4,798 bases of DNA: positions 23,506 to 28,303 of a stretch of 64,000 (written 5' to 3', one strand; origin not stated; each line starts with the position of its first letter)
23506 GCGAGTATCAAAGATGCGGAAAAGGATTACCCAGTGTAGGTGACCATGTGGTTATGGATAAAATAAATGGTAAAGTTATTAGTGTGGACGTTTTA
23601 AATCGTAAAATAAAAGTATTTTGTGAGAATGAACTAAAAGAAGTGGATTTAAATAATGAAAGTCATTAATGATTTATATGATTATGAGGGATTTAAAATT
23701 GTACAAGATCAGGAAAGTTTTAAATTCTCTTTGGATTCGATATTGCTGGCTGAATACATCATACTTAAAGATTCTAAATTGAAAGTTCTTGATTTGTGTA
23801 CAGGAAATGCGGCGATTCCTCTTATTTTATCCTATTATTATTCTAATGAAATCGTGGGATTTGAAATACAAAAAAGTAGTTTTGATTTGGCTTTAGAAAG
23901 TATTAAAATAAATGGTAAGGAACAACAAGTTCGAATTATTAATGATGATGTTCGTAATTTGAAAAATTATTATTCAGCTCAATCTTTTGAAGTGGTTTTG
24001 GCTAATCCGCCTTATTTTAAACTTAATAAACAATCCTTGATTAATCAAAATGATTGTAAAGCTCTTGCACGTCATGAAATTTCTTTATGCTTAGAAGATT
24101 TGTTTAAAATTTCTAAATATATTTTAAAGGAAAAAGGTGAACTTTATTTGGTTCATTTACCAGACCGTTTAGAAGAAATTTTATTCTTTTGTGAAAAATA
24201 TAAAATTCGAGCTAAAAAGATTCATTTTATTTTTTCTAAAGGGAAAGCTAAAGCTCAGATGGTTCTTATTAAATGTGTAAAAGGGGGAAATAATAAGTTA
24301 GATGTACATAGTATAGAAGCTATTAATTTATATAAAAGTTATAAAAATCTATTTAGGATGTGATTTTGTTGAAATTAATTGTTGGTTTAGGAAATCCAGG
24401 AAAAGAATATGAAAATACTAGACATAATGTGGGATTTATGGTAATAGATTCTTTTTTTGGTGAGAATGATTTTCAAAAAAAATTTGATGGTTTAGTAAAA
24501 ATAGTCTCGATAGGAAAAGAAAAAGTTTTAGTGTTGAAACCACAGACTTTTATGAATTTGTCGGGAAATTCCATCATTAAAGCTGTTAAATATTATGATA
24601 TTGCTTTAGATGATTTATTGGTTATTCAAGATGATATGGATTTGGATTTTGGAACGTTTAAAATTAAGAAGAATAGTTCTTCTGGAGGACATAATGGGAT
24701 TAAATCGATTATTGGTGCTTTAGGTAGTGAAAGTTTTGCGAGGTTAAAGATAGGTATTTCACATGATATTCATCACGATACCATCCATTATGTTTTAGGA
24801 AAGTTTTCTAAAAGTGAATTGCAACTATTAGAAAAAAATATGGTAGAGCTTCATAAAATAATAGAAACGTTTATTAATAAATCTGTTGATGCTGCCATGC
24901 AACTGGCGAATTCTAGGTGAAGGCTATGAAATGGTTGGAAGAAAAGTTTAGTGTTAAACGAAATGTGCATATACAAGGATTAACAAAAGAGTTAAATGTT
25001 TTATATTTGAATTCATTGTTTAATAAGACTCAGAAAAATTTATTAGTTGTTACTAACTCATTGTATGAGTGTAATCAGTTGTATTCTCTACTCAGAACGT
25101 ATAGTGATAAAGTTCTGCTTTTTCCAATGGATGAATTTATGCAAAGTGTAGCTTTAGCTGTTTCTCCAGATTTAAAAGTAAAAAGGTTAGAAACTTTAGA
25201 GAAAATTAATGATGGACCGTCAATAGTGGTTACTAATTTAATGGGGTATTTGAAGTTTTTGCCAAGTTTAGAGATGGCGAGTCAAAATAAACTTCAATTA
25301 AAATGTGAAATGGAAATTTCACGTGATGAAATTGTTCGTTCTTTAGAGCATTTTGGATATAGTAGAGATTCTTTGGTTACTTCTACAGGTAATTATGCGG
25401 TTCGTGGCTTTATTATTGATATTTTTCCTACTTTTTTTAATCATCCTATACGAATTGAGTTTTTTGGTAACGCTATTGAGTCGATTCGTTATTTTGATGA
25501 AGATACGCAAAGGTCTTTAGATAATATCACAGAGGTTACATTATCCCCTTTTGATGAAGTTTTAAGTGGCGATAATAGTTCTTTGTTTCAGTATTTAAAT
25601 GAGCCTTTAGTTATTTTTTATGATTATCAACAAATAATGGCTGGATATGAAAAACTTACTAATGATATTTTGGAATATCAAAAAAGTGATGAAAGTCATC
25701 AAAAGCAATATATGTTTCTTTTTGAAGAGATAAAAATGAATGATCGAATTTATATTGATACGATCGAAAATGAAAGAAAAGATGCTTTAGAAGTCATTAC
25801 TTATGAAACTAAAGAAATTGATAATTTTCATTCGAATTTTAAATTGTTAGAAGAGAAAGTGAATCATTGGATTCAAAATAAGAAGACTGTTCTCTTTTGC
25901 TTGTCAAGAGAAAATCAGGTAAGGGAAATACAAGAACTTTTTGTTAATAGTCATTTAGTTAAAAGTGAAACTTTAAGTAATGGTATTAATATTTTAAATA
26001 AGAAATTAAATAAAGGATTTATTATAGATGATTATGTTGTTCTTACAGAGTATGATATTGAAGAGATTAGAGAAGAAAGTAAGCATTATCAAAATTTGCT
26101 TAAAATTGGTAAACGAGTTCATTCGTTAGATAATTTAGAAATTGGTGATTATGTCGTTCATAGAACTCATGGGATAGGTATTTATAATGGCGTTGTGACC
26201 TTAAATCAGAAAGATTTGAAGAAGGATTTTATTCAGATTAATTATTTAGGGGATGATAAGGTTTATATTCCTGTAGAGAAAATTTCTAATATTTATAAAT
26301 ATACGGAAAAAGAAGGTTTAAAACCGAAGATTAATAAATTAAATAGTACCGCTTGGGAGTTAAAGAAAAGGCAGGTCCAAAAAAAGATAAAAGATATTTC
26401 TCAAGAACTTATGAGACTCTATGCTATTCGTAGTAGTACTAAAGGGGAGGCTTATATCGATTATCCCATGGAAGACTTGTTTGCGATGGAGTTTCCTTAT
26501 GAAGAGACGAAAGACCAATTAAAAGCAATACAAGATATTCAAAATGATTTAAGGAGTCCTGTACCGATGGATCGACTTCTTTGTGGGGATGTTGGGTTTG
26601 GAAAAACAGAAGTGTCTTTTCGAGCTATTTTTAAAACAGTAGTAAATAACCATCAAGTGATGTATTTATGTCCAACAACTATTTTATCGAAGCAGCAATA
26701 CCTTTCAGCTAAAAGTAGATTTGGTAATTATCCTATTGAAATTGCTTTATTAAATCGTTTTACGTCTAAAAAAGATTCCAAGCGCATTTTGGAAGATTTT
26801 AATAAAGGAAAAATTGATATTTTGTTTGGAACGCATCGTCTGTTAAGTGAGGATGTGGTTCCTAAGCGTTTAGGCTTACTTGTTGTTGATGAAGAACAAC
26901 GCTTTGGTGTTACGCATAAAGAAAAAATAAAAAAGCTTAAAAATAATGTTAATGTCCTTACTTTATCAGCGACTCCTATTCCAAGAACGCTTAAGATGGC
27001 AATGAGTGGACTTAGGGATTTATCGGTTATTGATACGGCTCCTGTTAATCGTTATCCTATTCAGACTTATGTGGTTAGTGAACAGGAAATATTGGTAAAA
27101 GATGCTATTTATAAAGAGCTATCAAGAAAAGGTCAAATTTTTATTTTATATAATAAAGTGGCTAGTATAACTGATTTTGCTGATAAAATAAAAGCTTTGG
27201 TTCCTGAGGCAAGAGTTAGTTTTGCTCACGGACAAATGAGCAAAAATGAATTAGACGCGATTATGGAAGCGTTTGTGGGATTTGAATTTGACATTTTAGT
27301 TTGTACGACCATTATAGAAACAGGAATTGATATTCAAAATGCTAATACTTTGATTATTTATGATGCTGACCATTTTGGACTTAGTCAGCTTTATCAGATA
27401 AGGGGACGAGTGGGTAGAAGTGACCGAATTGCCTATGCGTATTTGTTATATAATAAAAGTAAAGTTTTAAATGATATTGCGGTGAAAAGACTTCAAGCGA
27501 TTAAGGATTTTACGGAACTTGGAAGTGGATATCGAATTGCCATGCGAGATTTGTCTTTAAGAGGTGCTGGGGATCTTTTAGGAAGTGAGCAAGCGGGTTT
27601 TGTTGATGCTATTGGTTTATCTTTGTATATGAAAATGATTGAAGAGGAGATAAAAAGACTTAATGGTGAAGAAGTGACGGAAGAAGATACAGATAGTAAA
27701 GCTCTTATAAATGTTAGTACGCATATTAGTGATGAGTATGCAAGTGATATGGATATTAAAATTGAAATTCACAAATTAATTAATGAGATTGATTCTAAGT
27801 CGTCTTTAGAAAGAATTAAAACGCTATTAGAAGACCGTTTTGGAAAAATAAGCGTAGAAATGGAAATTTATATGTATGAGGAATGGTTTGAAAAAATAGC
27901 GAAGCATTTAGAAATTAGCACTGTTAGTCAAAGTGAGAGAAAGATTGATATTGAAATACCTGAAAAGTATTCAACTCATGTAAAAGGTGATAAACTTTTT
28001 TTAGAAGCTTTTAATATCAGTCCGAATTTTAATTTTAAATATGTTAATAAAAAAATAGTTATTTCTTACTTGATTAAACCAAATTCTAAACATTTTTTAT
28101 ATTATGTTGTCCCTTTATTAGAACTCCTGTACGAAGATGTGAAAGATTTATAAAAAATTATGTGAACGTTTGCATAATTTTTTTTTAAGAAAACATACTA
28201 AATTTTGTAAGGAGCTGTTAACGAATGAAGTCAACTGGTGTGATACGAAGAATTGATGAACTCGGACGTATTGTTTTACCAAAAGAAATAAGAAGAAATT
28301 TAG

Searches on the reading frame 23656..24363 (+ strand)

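Call 30: search_protein_families(library=pfam, proteins=[window:23656-24363:+], max_evalue=0.00001)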
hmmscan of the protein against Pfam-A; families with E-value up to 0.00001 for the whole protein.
window:23656-24363:+ (235 aa): 2 families
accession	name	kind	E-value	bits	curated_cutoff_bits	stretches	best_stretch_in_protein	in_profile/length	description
PF05175.20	MTS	-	2.5e-07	30.9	23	1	30-166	22-139/170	Methyltransferase small domain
PF13847.12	Methyltransf_31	-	9.8e-06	25.8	27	0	39-134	2-82/145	Methyltransferase domain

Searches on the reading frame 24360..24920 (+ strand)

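Call 30: search_protein_families(library=pfam, proteins=[window:24360-24920:+], max_evalue=0.00001)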
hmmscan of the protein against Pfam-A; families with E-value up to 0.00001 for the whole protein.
window:24360-24920:+ (186 aa): 1 family
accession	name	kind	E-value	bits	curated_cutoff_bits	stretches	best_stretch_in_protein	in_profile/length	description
PF01195.25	Pept_tRNA_hydro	-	2.4e-63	213.7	27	1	6-183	1-182/183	Peptidyl-tRNA hydrolase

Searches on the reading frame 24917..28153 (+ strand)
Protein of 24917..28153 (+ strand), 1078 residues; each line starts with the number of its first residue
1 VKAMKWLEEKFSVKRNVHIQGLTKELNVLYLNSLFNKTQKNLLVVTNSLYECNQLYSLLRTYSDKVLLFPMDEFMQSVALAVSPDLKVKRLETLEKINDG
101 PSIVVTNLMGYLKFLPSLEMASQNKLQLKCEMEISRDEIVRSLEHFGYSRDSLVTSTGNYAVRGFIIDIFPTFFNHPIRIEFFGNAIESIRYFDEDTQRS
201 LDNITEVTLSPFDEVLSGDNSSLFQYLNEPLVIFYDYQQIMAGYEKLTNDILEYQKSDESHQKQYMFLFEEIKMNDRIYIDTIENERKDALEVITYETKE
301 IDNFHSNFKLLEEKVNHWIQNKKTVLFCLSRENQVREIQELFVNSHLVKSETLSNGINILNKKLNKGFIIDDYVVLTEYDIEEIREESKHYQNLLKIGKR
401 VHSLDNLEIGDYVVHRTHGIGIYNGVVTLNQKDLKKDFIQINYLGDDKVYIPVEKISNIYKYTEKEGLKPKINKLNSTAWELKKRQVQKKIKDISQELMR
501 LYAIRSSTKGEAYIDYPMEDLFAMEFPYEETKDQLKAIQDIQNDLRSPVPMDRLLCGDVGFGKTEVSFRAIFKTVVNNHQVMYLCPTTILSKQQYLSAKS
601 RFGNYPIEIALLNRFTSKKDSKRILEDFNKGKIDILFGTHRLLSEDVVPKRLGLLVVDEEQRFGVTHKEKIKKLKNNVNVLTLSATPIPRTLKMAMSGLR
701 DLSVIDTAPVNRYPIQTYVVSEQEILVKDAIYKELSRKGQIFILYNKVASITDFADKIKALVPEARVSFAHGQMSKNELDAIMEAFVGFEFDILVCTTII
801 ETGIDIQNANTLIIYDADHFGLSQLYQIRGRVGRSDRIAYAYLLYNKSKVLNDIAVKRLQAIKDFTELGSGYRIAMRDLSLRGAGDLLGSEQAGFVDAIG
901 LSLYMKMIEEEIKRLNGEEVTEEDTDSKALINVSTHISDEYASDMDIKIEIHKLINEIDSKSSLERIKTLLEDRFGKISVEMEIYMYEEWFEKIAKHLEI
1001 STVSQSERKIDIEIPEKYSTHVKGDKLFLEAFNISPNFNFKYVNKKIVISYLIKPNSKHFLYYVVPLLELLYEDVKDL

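Call 30: search_protein_families(library=pfam, proteins=[window:24917-28153:+], max_evalue=0.00001)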
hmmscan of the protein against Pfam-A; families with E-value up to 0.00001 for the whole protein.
window:24917-28153:+ (1078 aa): 5 families
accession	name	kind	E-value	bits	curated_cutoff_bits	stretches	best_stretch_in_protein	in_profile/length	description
PF00271.37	Helicase_C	-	4.6e-26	91.7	23.5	1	730-835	5-109/110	Helicase conserved C-terminal domain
PF17757.6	UvrB_inter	-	6e-25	87.6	22.9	1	126-212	1-88/91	UvrB interaction domain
PF00270.35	DEAD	-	1.1e-22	80.9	26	1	531-693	1-165/167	DEAD/DEAH box helicase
PF02559.22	CarD_TRCF_RID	-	6.3e-17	61.8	23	1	407-462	1-56/57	CarD-like/TRCF RID domain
PF03461.20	TRCF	-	1.6e-11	44.8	25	1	932-1020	2-90/95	TRCF domain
